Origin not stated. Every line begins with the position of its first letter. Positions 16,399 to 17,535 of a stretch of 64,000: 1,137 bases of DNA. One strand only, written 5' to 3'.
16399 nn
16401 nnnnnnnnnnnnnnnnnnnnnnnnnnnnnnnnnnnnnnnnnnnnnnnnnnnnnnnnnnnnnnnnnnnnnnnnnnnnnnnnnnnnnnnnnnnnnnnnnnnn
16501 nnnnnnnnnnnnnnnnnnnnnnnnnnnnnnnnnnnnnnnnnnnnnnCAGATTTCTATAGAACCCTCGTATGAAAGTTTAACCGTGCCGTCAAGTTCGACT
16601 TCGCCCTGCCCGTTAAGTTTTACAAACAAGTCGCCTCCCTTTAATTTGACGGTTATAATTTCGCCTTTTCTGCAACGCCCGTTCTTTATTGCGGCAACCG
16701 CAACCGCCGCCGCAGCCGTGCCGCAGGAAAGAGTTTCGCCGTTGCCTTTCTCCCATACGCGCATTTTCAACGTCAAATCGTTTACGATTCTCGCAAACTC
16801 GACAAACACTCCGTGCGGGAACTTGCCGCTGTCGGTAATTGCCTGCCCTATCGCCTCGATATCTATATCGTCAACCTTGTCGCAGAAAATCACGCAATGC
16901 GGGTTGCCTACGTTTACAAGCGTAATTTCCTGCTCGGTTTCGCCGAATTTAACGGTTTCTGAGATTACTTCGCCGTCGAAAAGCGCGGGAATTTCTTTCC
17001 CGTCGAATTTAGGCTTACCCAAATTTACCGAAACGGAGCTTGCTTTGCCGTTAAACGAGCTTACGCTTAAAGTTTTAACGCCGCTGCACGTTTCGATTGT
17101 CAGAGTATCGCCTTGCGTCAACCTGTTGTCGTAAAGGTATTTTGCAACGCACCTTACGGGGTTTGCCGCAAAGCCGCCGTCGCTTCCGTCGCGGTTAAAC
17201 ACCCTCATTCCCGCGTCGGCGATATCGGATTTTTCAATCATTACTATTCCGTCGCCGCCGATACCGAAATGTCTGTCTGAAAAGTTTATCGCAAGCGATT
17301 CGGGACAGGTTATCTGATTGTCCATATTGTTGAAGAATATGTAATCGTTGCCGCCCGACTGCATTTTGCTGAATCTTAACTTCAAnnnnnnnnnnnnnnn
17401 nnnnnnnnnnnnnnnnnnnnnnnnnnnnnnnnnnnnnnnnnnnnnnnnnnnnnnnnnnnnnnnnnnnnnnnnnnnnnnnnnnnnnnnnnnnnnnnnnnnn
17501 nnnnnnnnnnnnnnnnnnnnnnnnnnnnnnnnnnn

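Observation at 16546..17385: carB reads through into a DapF-like domain whose first catalytic-cysteine motif is replaced (..SCGNG.. to ..FAANP..)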

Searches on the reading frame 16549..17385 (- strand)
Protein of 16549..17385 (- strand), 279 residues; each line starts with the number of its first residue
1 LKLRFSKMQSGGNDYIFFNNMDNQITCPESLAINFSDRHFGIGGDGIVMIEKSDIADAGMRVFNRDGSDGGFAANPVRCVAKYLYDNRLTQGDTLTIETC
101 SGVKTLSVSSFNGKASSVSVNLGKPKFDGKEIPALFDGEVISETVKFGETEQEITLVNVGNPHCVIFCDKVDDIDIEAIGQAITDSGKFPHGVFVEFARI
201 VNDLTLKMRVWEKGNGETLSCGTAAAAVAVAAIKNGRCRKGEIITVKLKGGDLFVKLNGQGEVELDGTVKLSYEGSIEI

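Call 3: search_protein_families(library=pfam, proteins=[window:16549-17385:-], max_evalue=0.01)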
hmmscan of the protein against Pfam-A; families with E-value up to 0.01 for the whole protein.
window:16549-17385:- (279 aa): 2 families
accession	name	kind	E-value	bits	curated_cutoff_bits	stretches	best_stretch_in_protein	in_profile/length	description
PF01678.24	DAP_epimerase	-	1.1e-45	155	34.7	2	156-263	2-111/121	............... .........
PF13680.12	DUF4152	-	0.0043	17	27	1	166-265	86-178/225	Protein of unknown function (DUF4152)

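Call 4: search_protein_families(library=ncbifam, proteins=[window:16549-17385:-], max_evalue=0.01)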
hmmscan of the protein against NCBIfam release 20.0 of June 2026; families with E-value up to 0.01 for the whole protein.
window:16549-17385:- (279 aa): 2 families
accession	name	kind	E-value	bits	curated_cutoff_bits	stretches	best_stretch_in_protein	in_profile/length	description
TIGR00652.1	DapF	equivalog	8.6e-71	238.5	114.65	1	4-277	2-268/270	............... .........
NF038284.1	bifunc_DapF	exception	5e-25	88.3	350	1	44-269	43-254/254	bifunctional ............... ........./glutamate racemase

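Call 5: search_solved_structures(query=window:16549-17385:-, max_evalue=0.01, show_alignments=3)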
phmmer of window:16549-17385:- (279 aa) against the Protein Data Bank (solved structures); distinct sequences matched with E-value up to 0.01: 17.
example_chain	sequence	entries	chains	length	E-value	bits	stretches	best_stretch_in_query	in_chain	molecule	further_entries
2otn_A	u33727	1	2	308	6e-60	206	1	3-275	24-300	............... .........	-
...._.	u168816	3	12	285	3.6e-44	154.3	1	1-257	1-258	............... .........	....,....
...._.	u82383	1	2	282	2.2e-42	148.4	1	1-278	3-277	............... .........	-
8qzy_A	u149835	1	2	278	1.7e-39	139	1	1-278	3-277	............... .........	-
3ejx_A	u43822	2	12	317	2.6e-38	135.1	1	3-259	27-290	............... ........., chloroplastic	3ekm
6d13_A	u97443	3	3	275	3.7e-36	128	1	3-276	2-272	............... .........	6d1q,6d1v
5ygu_A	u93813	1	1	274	5.4e-36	127.5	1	4-276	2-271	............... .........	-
4ijz_A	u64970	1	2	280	5.8e-36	127.4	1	4-276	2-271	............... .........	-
4ik0_A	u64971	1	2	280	1.5e-35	126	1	4-262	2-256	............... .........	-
1bwz_A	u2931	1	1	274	3.1e-35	125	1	4-277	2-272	PROTEIN (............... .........)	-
2q9h_A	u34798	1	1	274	4.8e-35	124.4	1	4-277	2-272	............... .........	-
6vck_A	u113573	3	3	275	6.6e-35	123.9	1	3-262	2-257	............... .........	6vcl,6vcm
1gqz_A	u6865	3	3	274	6.7e-35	123.9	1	4-277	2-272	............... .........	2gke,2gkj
2q9j_A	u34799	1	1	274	1.6e-33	119.4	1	4-277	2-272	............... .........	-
7vdy_A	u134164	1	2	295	2.4e-30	108.9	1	3-276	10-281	O-ureido-serine racemase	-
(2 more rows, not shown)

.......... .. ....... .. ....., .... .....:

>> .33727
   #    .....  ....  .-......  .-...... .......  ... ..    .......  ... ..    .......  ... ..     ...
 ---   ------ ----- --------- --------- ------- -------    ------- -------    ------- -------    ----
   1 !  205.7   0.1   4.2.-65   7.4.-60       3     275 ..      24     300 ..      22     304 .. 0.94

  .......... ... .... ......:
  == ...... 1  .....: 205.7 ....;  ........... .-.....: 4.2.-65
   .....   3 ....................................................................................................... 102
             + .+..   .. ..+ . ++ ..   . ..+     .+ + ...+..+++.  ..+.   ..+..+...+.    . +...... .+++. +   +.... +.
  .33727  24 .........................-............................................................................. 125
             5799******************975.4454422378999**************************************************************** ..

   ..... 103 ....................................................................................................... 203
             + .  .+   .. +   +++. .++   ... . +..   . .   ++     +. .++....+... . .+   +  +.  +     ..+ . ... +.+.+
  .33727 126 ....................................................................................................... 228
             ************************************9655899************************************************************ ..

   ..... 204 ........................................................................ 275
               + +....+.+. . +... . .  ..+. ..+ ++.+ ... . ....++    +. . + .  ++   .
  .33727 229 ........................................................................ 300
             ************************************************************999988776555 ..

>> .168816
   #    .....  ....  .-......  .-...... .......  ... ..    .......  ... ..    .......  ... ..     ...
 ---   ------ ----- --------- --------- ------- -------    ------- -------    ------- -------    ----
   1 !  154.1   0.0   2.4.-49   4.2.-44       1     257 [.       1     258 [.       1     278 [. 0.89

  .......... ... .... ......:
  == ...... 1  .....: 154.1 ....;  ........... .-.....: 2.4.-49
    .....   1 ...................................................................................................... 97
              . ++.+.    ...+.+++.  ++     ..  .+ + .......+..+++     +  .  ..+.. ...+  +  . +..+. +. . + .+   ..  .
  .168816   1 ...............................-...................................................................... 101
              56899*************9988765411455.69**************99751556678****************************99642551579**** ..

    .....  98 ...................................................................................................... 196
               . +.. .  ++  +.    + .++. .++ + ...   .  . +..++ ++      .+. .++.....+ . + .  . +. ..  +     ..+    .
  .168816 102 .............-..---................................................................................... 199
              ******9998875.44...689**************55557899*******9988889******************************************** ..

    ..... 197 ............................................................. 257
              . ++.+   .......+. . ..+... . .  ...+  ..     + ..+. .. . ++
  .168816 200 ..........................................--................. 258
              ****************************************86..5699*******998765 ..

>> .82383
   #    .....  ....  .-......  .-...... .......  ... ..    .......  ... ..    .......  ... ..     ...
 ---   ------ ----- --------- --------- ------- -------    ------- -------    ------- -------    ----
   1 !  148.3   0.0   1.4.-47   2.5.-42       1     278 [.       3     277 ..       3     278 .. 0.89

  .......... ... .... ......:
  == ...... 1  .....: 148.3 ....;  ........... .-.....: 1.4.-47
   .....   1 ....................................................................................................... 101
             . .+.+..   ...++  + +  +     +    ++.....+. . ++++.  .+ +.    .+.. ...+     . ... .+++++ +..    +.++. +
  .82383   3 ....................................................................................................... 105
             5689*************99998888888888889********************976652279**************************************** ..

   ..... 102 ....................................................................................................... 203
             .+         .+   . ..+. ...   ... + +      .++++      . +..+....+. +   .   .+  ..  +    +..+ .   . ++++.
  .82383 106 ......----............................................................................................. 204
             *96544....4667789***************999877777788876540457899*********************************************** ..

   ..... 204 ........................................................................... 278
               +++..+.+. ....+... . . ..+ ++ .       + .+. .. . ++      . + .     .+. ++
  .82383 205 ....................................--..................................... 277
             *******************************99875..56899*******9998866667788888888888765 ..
